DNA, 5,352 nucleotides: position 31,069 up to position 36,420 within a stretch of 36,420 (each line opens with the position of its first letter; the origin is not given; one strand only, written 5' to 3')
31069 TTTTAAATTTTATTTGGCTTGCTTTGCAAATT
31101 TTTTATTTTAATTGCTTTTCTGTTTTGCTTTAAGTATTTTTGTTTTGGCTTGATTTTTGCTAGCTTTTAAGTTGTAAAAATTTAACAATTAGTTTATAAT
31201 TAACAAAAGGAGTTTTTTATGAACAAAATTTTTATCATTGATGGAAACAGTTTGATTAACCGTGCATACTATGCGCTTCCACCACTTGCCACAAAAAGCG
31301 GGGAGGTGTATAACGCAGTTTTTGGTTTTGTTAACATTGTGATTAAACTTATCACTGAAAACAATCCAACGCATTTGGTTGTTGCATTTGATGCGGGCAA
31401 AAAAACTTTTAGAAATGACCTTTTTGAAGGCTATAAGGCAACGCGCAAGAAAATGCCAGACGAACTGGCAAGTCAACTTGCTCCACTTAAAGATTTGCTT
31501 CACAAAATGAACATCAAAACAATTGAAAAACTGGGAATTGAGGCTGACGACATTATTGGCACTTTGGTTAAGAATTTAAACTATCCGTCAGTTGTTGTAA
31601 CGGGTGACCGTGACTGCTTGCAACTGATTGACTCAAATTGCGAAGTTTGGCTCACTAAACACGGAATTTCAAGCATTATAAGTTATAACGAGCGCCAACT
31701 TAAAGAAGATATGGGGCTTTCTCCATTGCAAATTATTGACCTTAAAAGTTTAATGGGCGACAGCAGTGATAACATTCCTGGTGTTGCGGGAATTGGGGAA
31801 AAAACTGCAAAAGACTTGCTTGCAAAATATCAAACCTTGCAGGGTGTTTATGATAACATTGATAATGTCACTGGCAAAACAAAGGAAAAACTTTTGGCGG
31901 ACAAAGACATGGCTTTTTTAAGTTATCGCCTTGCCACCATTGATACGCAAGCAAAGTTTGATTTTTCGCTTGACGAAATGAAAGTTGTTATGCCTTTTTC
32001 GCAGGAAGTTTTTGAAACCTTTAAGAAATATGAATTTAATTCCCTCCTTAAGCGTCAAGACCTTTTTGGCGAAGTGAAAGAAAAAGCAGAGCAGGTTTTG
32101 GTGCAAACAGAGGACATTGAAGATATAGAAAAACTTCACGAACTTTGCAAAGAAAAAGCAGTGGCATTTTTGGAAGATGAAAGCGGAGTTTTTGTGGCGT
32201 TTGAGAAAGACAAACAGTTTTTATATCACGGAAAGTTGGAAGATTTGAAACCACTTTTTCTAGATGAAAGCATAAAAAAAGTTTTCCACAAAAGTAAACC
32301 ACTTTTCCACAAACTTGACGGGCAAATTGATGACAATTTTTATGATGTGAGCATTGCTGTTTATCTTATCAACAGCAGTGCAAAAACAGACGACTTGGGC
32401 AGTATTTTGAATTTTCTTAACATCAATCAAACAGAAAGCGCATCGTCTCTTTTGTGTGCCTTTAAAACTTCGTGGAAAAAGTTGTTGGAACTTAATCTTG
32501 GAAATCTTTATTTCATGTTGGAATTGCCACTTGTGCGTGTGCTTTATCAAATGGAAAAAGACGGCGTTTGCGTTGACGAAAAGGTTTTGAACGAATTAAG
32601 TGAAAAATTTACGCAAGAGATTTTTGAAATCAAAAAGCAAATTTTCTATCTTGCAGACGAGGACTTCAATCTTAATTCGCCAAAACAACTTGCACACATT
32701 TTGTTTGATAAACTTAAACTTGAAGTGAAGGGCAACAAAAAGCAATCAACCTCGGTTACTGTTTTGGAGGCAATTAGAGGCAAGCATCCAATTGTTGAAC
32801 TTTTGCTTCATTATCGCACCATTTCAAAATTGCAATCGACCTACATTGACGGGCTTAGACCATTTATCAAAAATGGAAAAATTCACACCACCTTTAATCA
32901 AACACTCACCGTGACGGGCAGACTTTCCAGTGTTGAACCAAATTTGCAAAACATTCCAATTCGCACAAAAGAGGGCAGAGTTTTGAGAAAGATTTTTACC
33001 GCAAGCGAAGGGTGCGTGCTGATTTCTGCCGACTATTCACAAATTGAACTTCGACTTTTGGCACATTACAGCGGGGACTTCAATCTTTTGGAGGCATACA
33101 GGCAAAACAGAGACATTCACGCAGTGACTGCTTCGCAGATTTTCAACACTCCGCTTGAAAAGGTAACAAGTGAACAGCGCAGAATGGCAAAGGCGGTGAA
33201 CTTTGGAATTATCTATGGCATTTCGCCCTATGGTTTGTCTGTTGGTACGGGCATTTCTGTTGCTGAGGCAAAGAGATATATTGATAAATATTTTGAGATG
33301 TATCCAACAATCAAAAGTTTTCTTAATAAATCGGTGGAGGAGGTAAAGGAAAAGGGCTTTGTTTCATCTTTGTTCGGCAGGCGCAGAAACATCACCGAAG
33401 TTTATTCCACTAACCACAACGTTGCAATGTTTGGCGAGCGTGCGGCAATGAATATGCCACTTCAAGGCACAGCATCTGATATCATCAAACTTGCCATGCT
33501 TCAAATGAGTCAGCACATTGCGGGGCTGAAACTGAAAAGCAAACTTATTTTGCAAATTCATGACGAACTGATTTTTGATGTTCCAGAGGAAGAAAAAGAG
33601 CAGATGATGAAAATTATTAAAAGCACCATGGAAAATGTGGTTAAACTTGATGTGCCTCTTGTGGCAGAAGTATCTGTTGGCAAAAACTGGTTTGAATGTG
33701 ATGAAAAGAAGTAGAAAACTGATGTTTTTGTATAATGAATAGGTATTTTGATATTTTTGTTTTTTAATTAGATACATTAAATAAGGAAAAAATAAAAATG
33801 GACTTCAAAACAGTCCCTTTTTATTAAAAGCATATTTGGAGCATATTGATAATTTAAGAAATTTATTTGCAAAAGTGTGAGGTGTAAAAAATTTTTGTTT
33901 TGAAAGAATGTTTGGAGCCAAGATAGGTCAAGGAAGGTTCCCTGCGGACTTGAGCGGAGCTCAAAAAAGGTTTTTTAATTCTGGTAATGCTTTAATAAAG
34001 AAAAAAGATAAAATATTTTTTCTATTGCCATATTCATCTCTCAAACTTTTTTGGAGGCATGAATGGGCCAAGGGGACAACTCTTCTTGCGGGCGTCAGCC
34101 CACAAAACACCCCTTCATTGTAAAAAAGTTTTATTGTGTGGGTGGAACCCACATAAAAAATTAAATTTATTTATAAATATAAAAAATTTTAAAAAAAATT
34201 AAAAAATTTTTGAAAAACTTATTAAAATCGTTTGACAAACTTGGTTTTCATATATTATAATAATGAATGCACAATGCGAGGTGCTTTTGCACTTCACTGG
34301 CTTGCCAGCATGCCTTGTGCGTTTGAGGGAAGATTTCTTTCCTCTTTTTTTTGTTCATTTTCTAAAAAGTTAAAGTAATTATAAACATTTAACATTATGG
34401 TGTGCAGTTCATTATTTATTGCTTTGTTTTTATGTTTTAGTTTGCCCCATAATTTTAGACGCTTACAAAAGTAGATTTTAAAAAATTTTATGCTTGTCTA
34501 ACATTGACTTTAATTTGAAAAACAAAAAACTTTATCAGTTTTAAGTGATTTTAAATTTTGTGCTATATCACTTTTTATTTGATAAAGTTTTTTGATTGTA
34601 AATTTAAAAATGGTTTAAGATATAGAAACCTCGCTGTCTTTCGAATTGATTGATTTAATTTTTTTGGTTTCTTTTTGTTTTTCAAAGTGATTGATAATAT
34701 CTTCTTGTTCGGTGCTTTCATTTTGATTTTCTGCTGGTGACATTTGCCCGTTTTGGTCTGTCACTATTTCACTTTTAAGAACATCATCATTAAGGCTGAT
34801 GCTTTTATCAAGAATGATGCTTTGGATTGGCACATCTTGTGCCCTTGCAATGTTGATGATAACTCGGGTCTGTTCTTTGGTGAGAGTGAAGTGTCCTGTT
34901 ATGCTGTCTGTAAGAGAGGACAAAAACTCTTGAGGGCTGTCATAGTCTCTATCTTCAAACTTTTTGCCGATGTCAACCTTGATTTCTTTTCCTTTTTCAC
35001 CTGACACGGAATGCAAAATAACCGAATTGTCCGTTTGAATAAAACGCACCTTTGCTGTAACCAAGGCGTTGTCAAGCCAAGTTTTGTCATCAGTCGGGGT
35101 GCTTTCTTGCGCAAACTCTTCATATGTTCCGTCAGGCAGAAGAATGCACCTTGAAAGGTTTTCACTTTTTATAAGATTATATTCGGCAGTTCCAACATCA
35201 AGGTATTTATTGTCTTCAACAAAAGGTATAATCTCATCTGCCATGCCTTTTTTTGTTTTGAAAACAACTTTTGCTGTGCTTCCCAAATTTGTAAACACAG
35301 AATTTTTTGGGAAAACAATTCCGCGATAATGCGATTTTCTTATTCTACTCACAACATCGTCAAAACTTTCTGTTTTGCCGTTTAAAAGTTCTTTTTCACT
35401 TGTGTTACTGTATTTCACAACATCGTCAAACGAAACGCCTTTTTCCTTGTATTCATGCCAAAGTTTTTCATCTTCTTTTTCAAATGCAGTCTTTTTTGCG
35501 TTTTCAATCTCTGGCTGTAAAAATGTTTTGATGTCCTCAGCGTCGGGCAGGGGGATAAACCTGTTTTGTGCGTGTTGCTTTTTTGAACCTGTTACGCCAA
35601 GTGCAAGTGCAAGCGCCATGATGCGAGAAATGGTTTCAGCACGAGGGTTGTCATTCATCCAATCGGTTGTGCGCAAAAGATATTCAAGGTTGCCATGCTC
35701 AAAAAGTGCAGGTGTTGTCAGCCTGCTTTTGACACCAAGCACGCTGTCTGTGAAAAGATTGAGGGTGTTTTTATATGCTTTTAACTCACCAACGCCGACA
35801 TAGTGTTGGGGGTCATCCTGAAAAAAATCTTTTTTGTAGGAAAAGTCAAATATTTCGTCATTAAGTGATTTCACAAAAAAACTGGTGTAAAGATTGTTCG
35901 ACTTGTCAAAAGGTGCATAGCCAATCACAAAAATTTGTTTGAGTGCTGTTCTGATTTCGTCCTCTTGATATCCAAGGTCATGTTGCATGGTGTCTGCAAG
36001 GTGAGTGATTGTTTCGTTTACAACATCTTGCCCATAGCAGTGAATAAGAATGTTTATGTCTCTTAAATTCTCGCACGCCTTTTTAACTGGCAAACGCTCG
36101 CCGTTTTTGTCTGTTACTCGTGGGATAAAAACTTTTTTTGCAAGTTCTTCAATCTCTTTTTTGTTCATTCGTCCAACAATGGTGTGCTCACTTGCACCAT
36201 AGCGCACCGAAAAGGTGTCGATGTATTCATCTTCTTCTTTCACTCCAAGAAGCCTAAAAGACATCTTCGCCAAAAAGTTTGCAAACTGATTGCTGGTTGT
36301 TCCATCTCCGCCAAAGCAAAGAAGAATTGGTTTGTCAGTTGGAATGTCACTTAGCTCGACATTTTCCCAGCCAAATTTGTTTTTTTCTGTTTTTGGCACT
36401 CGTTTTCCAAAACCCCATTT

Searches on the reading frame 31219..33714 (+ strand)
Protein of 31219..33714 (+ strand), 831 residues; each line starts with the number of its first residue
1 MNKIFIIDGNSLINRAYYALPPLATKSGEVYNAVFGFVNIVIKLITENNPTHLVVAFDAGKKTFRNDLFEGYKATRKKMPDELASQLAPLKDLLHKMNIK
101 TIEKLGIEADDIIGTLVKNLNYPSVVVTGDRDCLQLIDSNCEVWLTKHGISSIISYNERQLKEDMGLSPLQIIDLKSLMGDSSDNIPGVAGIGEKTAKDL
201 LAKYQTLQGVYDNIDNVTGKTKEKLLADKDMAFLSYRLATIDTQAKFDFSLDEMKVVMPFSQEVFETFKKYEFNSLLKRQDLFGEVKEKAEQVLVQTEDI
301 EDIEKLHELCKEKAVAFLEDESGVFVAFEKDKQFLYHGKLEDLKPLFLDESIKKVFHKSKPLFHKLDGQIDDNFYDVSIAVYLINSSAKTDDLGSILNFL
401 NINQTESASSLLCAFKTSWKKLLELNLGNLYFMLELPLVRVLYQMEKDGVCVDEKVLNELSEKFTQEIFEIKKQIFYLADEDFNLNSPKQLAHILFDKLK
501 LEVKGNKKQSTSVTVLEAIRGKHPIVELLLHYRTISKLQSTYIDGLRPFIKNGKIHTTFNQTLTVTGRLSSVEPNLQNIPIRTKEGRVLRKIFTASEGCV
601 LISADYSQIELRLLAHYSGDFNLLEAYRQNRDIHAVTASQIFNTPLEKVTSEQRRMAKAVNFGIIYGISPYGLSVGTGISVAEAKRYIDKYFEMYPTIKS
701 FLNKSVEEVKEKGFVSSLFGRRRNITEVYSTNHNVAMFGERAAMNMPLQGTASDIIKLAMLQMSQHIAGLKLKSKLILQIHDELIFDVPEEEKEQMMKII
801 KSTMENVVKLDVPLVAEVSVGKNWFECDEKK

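Call 11: search_protein_families(library=pfam, proteins=[window:31219-33714:+])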
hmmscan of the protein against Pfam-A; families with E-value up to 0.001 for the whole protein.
window:31219-33714:+ (831 aa): 3 families
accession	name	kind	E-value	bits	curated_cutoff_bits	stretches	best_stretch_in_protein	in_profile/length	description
PF00476.26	DNA_pol_A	-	5e-153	510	34.3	1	455-825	2-380/381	DNA polymerase family A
PF02739.22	5_3_exonuc_N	-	1.4e-53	181.4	34.3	1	3-166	1-164/164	5'-3' exonuclease, N-terminal resolvase-like domain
PF01367.25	5_3_exonuc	-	8.5e-32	110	40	1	168-257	2-92/97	5'-3' exonuclease, C-terminal SAM fold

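Call 32: find_related_loci(query=window:31219-33714:+, collection=genome_contigs, flank=10000)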
Query window:31219-33714:+ (831 aa) in genome_contigs; peptide patterns used: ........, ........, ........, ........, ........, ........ (x = any residue, [..] = any of these).
598 stretches matched a pattern (row limit reached: there are more); 555 encode a relative of the query (tblastn E <= 1e-3); the best 80 are kept; 80 distinct loci.
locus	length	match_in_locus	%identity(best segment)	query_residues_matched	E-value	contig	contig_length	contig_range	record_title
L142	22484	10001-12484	65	1-827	0e+0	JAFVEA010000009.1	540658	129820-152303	MAG: Clostridia bacterium isolate RGIG5085 Roe_deer_Rumen.Co__c1549701, whole genome shotgun sequence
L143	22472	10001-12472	64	1-829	0e+0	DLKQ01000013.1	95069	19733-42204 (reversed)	MAG TPA_asm: Christensenella sp. UBA7584 UBA7584_contig_767, whole genome shotgun sequence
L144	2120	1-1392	95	368-831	0e+0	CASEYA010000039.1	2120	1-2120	uncultured Christensenella sp. isolate Batch1_idba_bin.308 genome assembly, contig: Batch1_idba_bin.308.fa_k87_4544801,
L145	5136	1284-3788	55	1-827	0e+0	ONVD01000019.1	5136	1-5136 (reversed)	uncultured Clostridiales bacterium isolate RUG666 genome assembly, contig: k87_13837598, whole genome shotgun sequence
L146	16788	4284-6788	54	1-827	0e+0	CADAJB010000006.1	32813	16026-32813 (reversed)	MAG: uncultured Clostridiales bacterium isolate RUG13339 genome assembly, contig: RUG13339_asm_6, whole genome shotgun s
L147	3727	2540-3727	91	1-396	0e+0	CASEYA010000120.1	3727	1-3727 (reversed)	uncultured Christensenella sp. isolate Batch1_idba_bin.308 genome assembly, contig: Batch1_idba_bin.308.fa_k87_23616228,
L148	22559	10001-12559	48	1-825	0e+0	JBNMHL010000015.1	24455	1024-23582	MAG: Clostridiales bacterium isolate CM_BacUBA326.123 k141_1282843_length_24455_cov_26.0000, whole genome shotgun sequen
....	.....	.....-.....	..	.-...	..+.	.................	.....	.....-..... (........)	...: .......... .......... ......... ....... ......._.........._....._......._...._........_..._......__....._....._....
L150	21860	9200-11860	44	2-827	0e+0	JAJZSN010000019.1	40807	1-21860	MAG: Bacillota bacterium isolate SKS3.bin3 NODE_1337_length_40807_cov_2.024877, whole genome shotgun sequence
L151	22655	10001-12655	43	1-827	0e+0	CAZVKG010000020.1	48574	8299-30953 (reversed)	MAG TPA_asm: uncultured Eubacteriales bacterium isolate SRP241341_co1_252 genome assembly, contig: NODE_879_length_48574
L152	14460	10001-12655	42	1-827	0e+0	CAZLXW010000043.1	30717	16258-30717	MAG TPA_asm: uncultured Eubacteriales bacterium isolate SRP241341_co1_141 genome assembly, contig: NODE_1713_length_3071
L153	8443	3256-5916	43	2-829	0e+0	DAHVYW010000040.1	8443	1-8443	MAG TPA_asm: Bacillota bacterium isolate clean791 k141_1760789, whole genome shotgun sequence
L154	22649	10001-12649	43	1-827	0e+0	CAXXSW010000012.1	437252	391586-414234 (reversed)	MAG: Vallitaleaceae bacterium isolate 78b136a1-eb53-4df1-ae98-ea9def862ce6 genome assembly, contig: contig_12, whole gen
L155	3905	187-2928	41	3-827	0e+0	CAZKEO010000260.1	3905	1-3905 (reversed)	MAG TPA_asm: uncultured Eubacteriales bacterium isolate SRP302447_co1_221 genome assembly, contig: NODE_69635_length_390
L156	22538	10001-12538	44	3-827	0e+0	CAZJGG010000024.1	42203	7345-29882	MAG TPA_asm: uncultured Eubacteriales bacterium isolate SRP242652_co4_104 genome assembly, contig: NODE_495_length_42203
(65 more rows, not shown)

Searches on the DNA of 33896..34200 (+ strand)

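Call 49: search_dna_similar(query=window:33896-34200:+, collection=plasmids, mode=distant, max_evalue=0.01)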
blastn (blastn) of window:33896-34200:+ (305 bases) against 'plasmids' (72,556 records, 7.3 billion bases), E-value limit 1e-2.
No match.

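Call 50: search_dna_similar(query=window:33896-34200:+, collection=phages, mode=distant, max_evalue=0.01)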
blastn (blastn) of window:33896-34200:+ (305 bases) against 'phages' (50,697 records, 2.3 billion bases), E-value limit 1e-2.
No match.

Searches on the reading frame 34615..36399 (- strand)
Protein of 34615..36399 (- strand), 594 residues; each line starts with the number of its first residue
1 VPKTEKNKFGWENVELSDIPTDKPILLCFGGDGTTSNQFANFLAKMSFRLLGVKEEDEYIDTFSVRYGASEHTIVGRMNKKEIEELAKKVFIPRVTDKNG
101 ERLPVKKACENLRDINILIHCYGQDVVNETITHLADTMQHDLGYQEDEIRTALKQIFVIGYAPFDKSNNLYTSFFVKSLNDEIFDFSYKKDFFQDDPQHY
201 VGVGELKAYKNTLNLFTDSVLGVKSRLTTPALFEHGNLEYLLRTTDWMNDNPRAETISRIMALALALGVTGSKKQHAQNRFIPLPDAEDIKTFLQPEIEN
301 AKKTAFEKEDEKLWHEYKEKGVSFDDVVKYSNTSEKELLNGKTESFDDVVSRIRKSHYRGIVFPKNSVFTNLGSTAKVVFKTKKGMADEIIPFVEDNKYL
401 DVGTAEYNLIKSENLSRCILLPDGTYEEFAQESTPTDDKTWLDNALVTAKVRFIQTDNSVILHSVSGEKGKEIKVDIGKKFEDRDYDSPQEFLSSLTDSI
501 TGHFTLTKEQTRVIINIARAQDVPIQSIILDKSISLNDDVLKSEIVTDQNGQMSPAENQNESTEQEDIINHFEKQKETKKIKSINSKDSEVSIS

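Call 11: search_protein_families(library=pfam, proteins=[window:34615-36399:-])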
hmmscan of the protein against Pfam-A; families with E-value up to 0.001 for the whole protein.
window:34615-36399:- (594 aa): 0 families

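Call 58: search_protein_families(library=pfam, proteins=[window:34615-36399:-], max_evalue=0.1)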
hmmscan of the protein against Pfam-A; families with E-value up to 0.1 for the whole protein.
window:34615-36399:- (594 aa): 0 families

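Call 62: find_homologous_proteins(query=window:34615-36399:-, max_evalue=0.00001)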
Query window:34615-36399:- (594 aa): 3 proteins with E <= 0.00001 among 8000 candidates.
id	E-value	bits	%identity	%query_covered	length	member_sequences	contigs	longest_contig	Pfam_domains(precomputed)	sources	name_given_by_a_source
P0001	0.0e+0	1293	97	100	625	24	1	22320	-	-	-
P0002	6.2e-162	558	59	74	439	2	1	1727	-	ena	-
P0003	8.5e-121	422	40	95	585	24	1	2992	-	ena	-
